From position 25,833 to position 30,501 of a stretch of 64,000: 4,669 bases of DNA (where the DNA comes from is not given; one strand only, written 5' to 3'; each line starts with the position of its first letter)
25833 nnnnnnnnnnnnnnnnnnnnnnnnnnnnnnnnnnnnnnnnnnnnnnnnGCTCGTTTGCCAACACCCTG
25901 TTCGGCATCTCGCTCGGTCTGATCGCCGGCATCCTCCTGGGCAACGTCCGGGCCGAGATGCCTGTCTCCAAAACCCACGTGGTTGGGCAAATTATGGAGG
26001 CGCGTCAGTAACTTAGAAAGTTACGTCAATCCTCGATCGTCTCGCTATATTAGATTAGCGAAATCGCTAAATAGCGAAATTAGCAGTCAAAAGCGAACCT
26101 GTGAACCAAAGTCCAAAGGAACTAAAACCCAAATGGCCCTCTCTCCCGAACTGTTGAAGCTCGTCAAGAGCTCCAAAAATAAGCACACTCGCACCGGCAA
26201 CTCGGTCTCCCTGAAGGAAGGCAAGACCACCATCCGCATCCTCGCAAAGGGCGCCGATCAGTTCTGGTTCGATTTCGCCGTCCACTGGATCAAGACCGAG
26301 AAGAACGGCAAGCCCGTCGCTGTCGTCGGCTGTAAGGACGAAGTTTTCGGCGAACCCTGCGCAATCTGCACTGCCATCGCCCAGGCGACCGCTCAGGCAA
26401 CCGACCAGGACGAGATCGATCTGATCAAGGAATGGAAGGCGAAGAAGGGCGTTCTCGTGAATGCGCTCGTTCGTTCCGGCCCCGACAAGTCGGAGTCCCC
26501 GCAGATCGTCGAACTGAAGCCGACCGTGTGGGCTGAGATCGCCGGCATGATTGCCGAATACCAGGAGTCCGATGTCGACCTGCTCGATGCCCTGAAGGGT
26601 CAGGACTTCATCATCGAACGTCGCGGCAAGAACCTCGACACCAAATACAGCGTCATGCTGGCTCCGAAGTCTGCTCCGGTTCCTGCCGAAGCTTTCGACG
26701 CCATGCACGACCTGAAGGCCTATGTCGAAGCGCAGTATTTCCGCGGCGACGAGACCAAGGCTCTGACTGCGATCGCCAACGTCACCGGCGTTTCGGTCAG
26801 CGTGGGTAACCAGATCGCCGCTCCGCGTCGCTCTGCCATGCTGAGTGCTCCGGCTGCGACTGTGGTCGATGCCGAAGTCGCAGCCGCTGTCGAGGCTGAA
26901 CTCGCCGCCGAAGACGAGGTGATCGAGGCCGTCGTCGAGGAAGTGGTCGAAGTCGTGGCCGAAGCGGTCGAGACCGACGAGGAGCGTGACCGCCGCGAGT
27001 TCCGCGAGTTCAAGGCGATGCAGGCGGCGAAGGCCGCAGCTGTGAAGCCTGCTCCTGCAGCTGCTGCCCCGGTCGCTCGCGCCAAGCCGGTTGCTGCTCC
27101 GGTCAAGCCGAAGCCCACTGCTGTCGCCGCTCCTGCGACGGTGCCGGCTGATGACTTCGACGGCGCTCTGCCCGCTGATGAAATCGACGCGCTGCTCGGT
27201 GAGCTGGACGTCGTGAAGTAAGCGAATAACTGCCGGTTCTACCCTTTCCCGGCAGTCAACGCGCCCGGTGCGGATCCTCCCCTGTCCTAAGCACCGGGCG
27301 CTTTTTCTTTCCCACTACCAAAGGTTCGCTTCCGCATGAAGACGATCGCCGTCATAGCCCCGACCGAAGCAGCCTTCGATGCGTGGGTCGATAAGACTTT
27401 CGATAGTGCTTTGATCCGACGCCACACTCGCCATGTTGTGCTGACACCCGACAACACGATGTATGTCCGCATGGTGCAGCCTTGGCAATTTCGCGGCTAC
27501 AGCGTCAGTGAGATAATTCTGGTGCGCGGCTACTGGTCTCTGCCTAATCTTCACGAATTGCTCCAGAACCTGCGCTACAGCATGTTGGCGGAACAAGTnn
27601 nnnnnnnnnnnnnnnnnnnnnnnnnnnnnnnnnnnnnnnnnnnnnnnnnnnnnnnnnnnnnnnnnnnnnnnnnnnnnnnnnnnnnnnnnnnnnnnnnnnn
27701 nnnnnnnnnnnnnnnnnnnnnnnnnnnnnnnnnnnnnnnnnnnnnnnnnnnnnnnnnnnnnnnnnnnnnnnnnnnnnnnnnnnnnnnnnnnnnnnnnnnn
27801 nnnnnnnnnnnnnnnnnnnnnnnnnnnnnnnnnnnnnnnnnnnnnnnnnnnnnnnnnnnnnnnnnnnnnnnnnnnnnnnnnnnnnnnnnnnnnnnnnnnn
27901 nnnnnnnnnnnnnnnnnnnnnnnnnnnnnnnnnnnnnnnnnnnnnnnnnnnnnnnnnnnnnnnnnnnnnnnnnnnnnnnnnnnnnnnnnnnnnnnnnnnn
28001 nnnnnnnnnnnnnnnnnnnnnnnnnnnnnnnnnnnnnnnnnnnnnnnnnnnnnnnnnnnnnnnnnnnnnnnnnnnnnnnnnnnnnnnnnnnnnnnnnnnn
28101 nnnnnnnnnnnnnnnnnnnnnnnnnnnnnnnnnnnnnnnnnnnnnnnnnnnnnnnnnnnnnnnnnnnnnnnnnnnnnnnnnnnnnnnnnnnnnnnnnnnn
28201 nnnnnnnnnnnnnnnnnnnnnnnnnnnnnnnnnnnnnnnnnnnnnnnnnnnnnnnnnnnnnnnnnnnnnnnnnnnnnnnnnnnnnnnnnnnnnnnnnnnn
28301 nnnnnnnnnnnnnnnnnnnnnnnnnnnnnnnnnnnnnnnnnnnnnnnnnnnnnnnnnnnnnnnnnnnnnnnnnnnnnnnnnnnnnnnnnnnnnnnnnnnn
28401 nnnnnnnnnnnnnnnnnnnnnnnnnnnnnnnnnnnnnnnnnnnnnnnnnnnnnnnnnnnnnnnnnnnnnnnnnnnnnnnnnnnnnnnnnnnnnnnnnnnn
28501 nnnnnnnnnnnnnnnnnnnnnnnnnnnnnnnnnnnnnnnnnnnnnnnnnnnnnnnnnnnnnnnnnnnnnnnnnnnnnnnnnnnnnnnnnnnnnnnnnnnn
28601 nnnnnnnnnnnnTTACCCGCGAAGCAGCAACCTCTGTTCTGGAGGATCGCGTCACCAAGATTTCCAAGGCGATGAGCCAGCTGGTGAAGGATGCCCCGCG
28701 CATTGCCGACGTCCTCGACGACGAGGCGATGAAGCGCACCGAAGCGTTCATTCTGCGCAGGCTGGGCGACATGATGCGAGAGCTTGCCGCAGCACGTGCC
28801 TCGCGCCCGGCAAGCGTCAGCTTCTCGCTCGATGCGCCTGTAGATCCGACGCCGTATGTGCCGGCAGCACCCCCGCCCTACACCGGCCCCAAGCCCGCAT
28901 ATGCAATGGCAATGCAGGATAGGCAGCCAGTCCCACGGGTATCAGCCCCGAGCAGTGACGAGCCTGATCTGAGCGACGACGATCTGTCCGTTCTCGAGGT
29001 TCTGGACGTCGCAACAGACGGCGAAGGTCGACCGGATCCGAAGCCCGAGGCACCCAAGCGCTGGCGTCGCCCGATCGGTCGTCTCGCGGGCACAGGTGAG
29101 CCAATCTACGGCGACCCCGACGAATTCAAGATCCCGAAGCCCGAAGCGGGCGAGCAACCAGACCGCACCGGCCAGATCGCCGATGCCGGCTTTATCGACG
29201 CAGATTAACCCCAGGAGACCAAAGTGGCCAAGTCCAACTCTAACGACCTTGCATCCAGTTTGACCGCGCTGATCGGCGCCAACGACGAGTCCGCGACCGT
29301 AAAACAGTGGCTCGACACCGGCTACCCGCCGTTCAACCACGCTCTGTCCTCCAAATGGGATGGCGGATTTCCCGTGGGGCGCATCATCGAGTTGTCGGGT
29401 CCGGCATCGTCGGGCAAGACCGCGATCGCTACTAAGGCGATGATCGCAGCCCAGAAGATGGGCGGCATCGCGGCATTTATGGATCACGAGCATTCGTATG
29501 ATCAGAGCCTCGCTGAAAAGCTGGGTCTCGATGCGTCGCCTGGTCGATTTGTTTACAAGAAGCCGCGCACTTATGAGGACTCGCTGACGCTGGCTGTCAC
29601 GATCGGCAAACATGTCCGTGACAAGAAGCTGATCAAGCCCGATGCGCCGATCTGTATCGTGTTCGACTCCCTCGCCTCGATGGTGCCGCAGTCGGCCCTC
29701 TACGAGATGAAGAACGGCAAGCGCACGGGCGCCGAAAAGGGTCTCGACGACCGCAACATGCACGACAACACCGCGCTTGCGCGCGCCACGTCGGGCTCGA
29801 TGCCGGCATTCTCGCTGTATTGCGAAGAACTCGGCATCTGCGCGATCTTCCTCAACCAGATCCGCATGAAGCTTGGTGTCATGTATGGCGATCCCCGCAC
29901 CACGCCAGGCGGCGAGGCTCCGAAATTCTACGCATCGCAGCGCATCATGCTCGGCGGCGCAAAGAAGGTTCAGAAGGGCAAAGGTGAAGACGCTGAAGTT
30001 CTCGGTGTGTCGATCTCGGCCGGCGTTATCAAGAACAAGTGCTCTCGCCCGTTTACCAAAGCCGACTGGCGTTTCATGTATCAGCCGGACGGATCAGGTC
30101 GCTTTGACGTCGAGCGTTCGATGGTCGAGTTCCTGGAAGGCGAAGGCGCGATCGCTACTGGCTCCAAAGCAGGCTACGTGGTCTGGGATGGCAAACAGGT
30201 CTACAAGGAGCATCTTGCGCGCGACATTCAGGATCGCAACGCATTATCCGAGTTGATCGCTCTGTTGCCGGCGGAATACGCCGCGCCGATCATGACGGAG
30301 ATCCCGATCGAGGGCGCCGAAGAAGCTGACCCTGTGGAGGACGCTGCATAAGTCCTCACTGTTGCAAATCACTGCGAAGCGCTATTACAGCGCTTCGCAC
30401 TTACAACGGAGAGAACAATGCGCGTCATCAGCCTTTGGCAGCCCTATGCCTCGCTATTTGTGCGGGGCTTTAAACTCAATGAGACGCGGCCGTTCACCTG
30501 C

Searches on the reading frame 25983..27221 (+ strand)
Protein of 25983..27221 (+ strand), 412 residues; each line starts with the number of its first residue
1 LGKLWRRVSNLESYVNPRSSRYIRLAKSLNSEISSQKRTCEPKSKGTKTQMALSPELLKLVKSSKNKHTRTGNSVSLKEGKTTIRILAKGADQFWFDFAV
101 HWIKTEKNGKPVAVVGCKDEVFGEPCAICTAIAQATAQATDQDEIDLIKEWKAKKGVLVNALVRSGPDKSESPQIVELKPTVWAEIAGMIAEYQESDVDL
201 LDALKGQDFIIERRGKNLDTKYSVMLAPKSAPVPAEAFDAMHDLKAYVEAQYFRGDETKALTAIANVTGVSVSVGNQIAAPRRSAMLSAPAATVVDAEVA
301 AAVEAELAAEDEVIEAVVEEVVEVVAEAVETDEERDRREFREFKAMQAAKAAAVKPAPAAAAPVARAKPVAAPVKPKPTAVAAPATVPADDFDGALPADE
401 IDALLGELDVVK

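Call 14: search_protein_families(library=phrogs, proteins=[window:25983-27221:+], max_evalue=0.00001)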
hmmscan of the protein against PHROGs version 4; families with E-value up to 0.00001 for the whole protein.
window:25983-27221:+ (412 aa): 1 family
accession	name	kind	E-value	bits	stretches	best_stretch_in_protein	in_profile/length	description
phrog_1192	-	DNA, RNA and nucleotide metabolism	4.8e-48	165.3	1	58-396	6-314/326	single strand DNA binding protein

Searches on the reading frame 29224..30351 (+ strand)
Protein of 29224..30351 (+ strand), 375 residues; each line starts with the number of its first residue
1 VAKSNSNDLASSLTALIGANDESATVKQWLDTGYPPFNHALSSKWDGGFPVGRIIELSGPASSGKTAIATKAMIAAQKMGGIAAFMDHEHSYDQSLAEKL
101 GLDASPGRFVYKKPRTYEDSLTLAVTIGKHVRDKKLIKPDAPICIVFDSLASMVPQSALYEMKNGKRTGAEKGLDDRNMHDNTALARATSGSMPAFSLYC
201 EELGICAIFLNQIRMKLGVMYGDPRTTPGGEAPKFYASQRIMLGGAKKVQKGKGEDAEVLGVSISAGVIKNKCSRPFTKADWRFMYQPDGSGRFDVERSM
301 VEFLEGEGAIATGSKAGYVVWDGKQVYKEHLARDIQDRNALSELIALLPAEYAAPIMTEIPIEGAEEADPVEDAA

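Call 15: search_protein_families(library=phrogs, proteins=[window:29224-30351:+], max_evalue=0.00001)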
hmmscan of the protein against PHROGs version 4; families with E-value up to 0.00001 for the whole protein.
window:29224-30351:+ (375 aa): 3 families
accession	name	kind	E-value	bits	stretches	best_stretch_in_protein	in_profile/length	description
phrog_9666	-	unknown function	4.2e-88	297.4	2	66-350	487-763/779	-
phrog_97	-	other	4e-73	248.3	2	7-247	21-255/506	UvsX-like recombinase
phrog_8337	-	DNA, RNA and nucleotide metabolism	2.9e-17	64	1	22-252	42-252/273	DNA repair protein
